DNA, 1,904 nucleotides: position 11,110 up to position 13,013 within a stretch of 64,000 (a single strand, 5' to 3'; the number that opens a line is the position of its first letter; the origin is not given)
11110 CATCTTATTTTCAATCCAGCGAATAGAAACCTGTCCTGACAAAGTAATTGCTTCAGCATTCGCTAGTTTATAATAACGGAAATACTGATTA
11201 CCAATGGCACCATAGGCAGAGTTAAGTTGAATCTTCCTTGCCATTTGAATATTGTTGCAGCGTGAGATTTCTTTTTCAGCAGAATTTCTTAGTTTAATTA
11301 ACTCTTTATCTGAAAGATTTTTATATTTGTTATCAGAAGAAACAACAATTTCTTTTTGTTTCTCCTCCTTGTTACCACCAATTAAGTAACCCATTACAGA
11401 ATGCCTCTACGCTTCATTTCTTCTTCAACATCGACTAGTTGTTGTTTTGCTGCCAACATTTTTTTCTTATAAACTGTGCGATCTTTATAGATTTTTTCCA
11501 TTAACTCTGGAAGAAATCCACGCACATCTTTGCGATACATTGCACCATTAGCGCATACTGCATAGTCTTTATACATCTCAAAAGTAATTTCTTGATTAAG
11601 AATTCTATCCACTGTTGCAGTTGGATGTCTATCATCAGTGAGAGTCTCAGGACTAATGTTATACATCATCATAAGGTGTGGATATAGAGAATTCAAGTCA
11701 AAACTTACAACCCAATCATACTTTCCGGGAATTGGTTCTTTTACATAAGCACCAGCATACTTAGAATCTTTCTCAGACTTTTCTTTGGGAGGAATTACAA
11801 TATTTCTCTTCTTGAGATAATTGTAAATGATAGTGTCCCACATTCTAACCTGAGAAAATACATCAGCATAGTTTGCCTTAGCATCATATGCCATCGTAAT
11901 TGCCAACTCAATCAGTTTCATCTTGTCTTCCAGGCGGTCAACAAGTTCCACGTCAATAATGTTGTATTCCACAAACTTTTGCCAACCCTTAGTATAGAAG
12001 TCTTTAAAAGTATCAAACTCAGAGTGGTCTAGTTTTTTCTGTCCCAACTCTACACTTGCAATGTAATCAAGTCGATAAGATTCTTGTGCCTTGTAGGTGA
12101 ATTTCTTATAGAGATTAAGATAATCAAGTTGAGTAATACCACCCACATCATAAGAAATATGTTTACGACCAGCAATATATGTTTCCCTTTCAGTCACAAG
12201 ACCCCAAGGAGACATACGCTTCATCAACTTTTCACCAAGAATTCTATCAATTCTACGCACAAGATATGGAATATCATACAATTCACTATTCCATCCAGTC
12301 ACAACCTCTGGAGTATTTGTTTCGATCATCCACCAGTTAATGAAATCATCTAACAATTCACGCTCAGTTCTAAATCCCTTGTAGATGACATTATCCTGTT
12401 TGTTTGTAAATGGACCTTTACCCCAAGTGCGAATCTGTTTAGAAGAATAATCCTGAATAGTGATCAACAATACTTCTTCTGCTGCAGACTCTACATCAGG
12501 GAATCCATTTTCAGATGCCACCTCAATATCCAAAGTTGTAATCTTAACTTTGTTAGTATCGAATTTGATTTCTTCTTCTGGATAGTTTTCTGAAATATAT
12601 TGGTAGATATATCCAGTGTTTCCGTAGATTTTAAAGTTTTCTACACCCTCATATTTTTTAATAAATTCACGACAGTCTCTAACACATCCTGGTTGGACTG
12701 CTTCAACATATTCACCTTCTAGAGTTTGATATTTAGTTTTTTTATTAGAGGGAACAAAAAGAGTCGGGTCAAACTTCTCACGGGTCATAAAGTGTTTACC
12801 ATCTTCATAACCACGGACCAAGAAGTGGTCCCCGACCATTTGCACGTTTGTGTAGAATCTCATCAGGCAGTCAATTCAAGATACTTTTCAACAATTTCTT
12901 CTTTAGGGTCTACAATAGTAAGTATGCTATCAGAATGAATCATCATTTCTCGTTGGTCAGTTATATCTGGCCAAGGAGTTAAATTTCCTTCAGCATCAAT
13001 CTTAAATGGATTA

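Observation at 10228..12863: Naturally split, two-subunit gp43 DNA polymerase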

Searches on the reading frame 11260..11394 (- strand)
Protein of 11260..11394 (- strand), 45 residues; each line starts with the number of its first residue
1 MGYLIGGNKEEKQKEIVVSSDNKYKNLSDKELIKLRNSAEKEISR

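Call 17: search_dna_similar(query=window:11260-11394:-, collection=phages, mode=protein, max_rows=40, max_evalue=1)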
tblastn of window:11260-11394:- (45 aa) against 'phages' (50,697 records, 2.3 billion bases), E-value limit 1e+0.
Records with a match: 53; places in all: 53; records where one place covers at least 80% of the query: 53.
Best place of each record, by identity: <60% 53.
By first word of the organism name: Synechococcus 45; Rhizobium 8.
By host as written in the record: - 45; Rhizobium sp. N941 2; R. phaseoli S20 1; R. etli NXC12 1; Rhizobium phaseoli T2_3 1; Rhizobium phaseoli T3_6 1; Rhizobium leg. CIAT894 1; R. phaseoli INC 1-2 1.
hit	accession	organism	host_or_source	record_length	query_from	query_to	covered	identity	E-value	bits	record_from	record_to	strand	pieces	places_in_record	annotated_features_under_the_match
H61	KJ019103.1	Synechococcus phage ACG-2014f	-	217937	1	45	100%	57.8%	2e-7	50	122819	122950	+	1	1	none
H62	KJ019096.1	Synechococcus phage ACG-2014f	-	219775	1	45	100%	57.8%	2e-7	50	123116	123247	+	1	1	none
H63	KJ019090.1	Synechococcus phage ACG-2014f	-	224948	1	45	100%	57.8%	2e-7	50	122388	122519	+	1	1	none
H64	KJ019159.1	Synechococcus phage ACG-2014f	-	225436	1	45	100%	57.8%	2e-7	50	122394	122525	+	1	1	none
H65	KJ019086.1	Synechococcus phage ACG-2014f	-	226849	1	45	100%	57.8%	2e-7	50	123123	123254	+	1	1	none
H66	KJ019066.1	Synechococcus phage ACG-2014f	-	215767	1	45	100%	55.6%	3e-7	49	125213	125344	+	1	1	none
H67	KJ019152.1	Synechococcus phage ACG-2014f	-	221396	1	45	100%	55.6%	3e-7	49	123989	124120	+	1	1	none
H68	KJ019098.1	Synechococcus phage ACG-2014f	-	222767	1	45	100%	55.6%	3e-7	49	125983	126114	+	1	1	none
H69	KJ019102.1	Synechococcus phage ACG-2014f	-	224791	1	45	100%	55.6%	3e-7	49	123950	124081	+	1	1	none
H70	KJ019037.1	Synechococcus phage ACG-2014f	-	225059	1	45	100%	55.6%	3e-7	49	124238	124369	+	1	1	none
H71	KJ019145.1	Synechococcus phage ACG-2014f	-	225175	1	45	100%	55.6%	3e-7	49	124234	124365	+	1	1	none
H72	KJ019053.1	Synechococcus phage ACG-2014f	-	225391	1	45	100%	55.6%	3e-7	49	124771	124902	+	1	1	none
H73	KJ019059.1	Synechococcus phage ACG-2014f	-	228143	1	45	100%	55.6%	3e-6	46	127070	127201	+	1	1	none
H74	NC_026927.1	Synechococcus phage ACG-2014f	-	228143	1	45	100%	55.6%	3e-6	46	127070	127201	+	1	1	none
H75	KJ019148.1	Synechococcus phage ACG-2014f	-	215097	1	45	100%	48.9%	2e-4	41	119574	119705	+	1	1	none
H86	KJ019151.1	Synechococcus phage ACG-2014f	-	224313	1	45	100%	48.9%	2e-4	41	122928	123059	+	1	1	DNA polymerase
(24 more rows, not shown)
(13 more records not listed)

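Call 18: get_annotated_region(hit=H61, flank=2500)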
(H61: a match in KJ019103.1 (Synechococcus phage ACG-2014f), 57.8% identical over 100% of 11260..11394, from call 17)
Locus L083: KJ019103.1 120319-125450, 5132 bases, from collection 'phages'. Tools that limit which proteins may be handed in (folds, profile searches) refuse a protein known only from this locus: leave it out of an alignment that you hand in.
description: Synechococcus phage ACG-2014f isolate Syn7803US44, complete genome.
organism: Synechococcus phage ACG-2014f (NCBI taxid 1493511)
taxonomy: Viruses; Duplodnaviria; Heunggongvirae; Uroviricota; Caudoviricetes; Kyanoviridae; Atlauavirus; Atlauavirus tusconc8
host: -; source: -; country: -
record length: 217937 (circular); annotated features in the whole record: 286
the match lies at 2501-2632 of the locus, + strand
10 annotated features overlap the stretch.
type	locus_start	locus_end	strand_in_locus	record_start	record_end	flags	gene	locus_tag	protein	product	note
CDS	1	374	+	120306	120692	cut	-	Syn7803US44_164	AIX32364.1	hypothetical protein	-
CDS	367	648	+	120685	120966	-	-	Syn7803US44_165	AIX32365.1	hypothetical protein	-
CDS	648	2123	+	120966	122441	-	-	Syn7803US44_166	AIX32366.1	DNA polymerase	gp43 DNA polymerase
CDS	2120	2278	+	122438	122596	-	-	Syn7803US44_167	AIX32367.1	hypothetical protein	-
CDS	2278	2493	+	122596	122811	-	-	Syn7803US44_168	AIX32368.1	hypothetical protein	-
CDS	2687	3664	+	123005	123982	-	-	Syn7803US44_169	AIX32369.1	DNA polymerase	gp43 DNA polymerase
CDS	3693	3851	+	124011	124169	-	-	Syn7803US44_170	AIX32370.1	hypothetical protein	-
CDS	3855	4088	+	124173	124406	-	-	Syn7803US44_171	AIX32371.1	hypothetical protein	-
CDS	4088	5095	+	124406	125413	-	-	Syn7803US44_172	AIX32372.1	RecA-like protein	UvsX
CDS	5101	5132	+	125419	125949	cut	-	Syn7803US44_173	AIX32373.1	hypothetical protein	-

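Call 19: get_annotated_region(hit=H86, flank=2500)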
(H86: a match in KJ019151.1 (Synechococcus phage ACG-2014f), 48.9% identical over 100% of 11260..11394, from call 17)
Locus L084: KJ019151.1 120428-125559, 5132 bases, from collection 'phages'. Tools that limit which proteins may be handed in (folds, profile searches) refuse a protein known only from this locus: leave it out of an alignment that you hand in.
description: Synechococcus phage ACG-2014f isolate Syn7803C24, complete genome.
organism: Synechococcus phage ACG-2014f (NCBI taxid 1493511)
taxonomy: Viruses; Duplodnaviria; Heunggongvirae; Uroviricota; Caudoviricetes; Kyanoviridae; Atlauavirus; Atlauavirus tusconc8
host: -; source: -; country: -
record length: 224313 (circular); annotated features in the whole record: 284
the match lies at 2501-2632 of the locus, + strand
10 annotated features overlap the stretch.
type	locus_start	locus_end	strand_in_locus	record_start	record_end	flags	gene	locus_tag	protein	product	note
CDS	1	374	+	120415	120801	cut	-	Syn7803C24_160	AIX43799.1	hypothetical protein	-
CDS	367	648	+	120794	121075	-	-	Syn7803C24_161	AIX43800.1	hypothetical protein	-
CDS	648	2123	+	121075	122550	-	-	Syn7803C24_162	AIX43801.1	DNA polymerase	gp43 DNA polymerase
CDS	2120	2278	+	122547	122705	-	-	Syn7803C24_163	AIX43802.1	hypothetical protein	-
CDS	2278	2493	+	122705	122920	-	-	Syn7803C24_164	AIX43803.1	hypothetical protein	-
CDS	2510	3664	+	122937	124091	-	-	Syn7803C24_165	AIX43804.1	DNA polymerase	gp43 DNA polymerase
CDS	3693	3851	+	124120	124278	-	-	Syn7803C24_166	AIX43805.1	hypothetical protein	-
CDS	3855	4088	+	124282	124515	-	-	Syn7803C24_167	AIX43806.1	hypothetical protein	-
CDS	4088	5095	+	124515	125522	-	-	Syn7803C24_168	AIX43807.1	RecA-like protein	UvsX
CDS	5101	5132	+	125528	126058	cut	-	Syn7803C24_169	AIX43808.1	hypothetical protein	-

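Call 20: get_annotated_region(hit=H74, flank=2500)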
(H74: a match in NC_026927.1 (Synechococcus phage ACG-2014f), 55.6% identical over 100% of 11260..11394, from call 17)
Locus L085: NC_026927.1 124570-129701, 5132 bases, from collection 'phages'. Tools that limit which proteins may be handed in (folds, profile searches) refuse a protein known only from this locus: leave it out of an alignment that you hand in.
description: Synechococcus phage ACG-2014f isolate Syn7803C90, complete genome.
organism: Synechococcus phage ACG-2014f (NCBI taxid 1493511)
taxonomy: Viruses; Duplodnaviria; Heunggongvirae; Uroviricota; Caudoviricetes; Kyanoviridae; Atlauavirus; Atlauavirus tusconc8
host: -; source: -; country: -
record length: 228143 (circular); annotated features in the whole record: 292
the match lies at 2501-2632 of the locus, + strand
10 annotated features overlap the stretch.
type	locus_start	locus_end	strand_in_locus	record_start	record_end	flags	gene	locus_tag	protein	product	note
CDS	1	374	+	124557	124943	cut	-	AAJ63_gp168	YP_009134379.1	hypothetical protein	-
CDS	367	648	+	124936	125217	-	-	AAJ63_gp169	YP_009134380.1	hypothetical protein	-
CDS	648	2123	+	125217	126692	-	-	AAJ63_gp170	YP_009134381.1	DNA polymerase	gp43 DNA polymerase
CDS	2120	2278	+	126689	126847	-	-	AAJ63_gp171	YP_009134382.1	hypothetical protein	-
CDS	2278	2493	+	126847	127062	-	-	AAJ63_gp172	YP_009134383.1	hypothetical protein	-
CDS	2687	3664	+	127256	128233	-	-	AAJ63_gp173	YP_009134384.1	DNA polymerase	gp43 DNA polymerase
CDS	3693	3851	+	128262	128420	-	-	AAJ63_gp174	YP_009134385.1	hypothetical protein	-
CDS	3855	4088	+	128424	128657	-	-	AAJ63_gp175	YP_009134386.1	hypothetical protein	-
CDS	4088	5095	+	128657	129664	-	-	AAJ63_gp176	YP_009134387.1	DNA repair protein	UvsX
CDS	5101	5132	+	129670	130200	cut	-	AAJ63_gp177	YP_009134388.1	2OG-Fe(II) oxygenase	-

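Call 21: search_dna_similar(query=window:11260-11394:-, collection=phages, mode=protein, max_rows=12, max_evalue=10, rows=spread)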
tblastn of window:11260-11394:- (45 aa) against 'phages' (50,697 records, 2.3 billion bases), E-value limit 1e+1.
Records with a match: 53; places in all: 53; records where one place covers at least 80% of the query: 53.
Best place of each record, by identity: <60% 53.
By first word of the organism name: Synechococcus 45; Rhizobium 8.
By host as written in the record: - 45; Rhizobium sp. N941 2; R. phaseoli S20 1; R. etli NXC12 1; Rhizobium phaseoli T2_3 1; Rhizobium phaseoli T3_6 1; Rhizobium leg. CIAT894 1; R. phaseoli INC 1-2 1.
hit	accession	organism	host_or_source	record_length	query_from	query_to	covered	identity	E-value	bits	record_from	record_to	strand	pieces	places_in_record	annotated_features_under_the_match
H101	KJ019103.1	Synechococcus phage ACG-2014f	-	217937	1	45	100%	57.8%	2e-7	50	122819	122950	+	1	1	none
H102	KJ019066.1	Synechococcus phage ACG-2014f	-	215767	1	45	100%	55.6%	3e-7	49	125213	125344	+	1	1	none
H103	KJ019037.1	Synechococcus phage ACG-2014f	-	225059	1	45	100%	55.6%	3e-7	49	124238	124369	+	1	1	none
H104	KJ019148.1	Synechococcus phage ACG-2014f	-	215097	1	45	100%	48.9%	2e-4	41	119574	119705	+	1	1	none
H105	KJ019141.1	Synechococcus phage ACG-2014f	-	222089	1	45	100%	48.9%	2e-4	41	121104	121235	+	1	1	none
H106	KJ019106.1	Synechococcus phage ACG-2014f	-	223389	1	45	100%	48.9%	2e-4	41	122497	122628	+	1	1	none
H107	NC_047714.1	Synechococcus phage ACG-2014f_Syn7803US26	-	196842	1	45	100%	48.9%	9e-4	39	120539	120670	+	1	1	DNA polymerase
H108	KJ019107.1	Synechococcus phage ACG-2014f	-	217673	1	45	100%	48.9%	9e-4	39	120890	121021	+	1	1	DNA polymerase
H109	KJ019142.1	Synechococcus phage ACG-2014f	-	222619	1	45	100%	48.9%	9e-4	39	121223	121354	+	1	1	DNA polymerase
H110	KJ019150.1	Synechococcus phage ACG-2014f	-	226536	1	45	100%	48.9%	9e-4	39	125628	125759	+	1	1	DNA polymerase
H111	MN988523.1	Rhizobium phage RHph_TM2_3B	Rhizobium phaseoli T2_3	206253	2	45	98%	42.2%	8e-1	31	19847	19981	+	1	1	hypothetical protein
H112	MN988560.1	Rhizobium phage RHph_TM21B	R. phaseoli INC 1-2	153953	2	45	98%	42.2%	9e-1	31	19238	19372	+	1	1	hypothetical protein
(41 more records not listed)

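Call 33: search_protein_families(library=pfam, proteins=[L083:2120-2275:+, L083:2278-2490:+], max_evalue=0.1)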
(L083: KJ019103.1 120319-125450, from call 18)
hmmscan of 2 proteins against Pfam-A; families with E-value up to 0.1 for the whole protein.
L083:2120-2275:+ (52 aa): 0 families

L083:2278-2490:+ (71 aa): 0 families

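Call 34: search_protein_families(library=phrogs, proteins=[L083:2120-2275:+, L083:2278-2490:+], max_evalue=0.01)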
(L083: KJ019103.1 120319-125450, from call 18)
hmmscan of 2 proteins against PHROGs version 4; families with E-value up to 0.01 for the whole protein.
L083:2120-2275:+ (52 aa): 1 family
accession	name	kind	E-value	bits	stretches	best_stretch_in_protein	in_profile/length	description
phrog_3538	-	unknown function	5.6e-43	145.8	1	1-52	1-52/52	-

L083:2278-2490:+ (71 aa): 2 families
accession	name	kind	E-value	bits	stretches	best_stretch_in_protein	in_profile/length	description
phrog_3571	-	unknown function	8.1e-55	183.7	1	1-71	1-71/71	-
phrog_703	-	unknown function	7.9e-09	36.5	1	21-67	18-62/68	-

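Call 55: get_annotated_region(hit=H111, flank=3000)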
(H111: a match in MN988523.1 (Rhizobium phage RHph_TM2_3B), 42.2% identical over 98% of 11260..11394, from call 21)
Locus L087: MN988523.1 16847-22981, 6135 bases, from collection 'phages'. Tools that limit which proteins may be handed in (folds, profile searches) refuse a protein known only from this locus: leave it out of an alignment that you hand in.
description: Rhizobium phage RHph_TM2_3B, complete genome.
organism: Rhizobium phage RHph_TM2_3B (NCBI taxid 2509756)
taxonomy: Viruses; Duplodnaviria; Heunggongvirae; Uroviricota; Caudoviricetes; Kleczkowskaviridae; Cuauhnahuacvirus
host: Rhizobium phaseoli T2_3; source: agricultural lands; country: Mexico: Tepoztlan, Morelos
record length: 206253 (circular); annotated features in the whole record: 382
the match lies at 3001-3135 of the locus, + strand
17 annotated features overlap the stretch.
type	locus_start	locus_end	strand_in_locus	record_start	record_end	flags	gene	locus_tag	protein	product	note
CDS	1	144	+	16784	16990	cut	-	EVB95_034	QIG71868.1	hypothetical protein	-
CDS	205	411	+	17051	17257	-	-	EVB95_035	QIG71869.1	hypothetical protein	-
CDS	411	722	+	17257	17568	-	-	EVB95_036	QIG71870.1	hypothetical protein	-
CDS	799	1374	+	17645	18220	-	-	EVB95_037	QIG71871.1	hypothetical protein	-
CDS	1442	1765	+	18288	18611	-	-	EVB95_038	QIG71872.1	hypothetical protein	-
CDS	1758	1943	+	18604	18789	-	-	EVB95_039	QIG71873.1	hypothetical protein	-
CDS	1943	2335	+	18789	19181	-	-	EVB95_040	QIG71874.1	hypothetical protein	-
CDS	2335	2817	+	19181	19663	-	-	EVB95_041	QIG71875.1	hypothetical protein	-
CDS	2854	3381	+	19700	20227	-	-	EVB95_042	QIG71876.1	hypothetical protein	-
CDS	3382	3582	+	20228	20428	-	-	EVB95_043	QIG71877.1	hypothetical protein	-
CDS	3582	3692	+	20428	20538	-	-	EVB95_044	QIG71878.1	hypothetical protein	-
CDS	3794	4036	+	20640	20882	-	-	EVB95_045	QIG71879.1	hypothetical protein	-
CDS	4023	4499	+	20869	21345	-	-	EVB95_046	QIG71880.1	hypothetical protein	-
CDS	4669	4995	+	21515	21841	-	-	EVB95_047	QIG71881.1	hypothetical protein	-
CDS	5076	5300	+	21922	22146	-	-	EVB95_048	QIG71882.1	hypothetical protein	-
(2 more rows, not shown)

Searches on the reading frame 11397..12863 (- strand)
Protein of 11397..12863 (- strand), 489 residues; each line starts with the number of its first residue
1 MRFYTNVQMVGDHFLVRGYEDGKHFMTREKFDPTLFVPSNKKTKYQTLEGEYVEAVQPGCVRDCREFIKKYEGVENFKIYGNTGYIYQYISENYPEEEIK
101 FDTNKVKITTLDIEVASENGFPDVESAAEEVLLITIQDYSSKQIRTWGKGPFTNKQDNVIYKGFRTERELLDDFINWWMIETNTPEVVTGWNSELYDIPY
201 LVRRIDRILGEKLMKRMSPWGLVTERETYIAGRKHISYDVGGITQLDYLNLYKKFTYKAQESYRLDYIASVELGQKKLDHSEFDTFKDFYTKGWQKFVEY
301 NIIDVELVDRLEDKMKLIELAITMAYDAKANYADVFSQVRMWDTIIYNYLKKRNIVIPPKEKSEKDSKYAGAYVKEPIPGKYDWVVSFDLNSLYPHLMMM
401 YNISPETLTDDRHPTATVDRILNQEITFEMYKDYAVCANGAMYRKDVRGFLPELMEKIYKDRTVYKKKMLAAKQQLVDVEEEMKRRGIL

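Call 5: search_protein_families(library=pfam, proteins=[window:11397-12863:-])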
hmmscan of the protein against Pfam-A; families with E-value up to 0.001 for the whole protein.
window:11397-12863:- (489 aa): 2 families
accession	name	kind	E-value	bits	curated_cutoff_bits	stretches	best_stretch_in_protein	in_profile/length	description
PF03104.25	DNA_pol_B_exo1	-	9.2e-20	71.5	23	1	99-268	61-242/242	DNA polymerase family B, exonuclease domain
PF00136.26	DNA_pol_B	-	7.4e-19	68.3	23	1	345-475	18-144/453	DNA polymerase family B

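Call 43: search_solved_structures(query=window:11397-12863:-, show_alignments=2, max_evalue=1e-30)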
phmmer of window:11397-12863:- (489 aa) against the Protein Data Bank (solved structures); distinct sequences matched with E-value up to 1e-30: 32.
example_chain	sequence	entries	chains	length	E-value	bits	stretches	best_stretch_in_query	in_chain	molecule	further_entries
1clq_A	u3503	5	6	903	1.9e-77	264.5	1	156-476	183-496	PROTEIN (DNA POLYMERASE) | DNA POLYMERASE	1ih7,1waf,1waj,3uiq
3cfo_A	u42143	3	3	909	1.9e-77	264.5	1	156-476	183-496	DNA polymerase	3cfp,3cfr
3sun_A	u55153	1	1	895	1.8e-75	257.9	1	156-476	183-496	DNA polymerase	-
3suq_A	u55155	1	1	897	1.8e-75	257.9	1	156-476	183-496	DNA polymerase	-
3suo_A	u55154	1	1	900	1.9e-75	257.9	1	156-476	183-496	DNA polymerase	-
3sq1_A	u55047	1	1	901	1.9e-75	257.9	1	156-476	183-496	DNA polymerase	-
3qnn_A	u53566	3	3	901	1.9e-75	257.9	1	156-476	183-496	DNA polymerase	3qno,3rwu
4dtj_A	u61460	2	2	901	1.9e-75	257.9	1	156-476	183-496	DNA polymerase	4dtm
3sq2_A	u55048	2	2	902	1.9e-75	257.9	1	156-476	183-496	DNA polymerase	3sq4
3lds_A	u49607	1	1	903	1.9e-75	257.9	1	156-476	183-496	DNA-directed DNA polymerase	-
1ig9_A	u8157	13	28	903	1.9e-75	257.9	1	156-476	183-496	DNA POLYMERASE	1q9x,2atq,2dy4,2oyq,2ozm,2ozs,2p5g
3scx_A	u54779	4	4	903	1.9e-75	257.9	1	156-476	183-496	DNA polymerase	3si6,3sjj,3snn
3lzi_A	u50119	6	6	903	1.9e-75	257.9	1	156-476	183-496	DNA polymerase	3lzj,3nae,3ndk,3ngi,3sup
3qei_A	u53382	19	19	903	1.9e-75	257.9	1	156-476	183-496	DNA polymerase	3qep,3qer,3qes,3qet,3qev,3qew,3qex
3ne6_A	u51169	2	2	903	1.9e-75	257.9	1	156-476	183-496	DNA polymerase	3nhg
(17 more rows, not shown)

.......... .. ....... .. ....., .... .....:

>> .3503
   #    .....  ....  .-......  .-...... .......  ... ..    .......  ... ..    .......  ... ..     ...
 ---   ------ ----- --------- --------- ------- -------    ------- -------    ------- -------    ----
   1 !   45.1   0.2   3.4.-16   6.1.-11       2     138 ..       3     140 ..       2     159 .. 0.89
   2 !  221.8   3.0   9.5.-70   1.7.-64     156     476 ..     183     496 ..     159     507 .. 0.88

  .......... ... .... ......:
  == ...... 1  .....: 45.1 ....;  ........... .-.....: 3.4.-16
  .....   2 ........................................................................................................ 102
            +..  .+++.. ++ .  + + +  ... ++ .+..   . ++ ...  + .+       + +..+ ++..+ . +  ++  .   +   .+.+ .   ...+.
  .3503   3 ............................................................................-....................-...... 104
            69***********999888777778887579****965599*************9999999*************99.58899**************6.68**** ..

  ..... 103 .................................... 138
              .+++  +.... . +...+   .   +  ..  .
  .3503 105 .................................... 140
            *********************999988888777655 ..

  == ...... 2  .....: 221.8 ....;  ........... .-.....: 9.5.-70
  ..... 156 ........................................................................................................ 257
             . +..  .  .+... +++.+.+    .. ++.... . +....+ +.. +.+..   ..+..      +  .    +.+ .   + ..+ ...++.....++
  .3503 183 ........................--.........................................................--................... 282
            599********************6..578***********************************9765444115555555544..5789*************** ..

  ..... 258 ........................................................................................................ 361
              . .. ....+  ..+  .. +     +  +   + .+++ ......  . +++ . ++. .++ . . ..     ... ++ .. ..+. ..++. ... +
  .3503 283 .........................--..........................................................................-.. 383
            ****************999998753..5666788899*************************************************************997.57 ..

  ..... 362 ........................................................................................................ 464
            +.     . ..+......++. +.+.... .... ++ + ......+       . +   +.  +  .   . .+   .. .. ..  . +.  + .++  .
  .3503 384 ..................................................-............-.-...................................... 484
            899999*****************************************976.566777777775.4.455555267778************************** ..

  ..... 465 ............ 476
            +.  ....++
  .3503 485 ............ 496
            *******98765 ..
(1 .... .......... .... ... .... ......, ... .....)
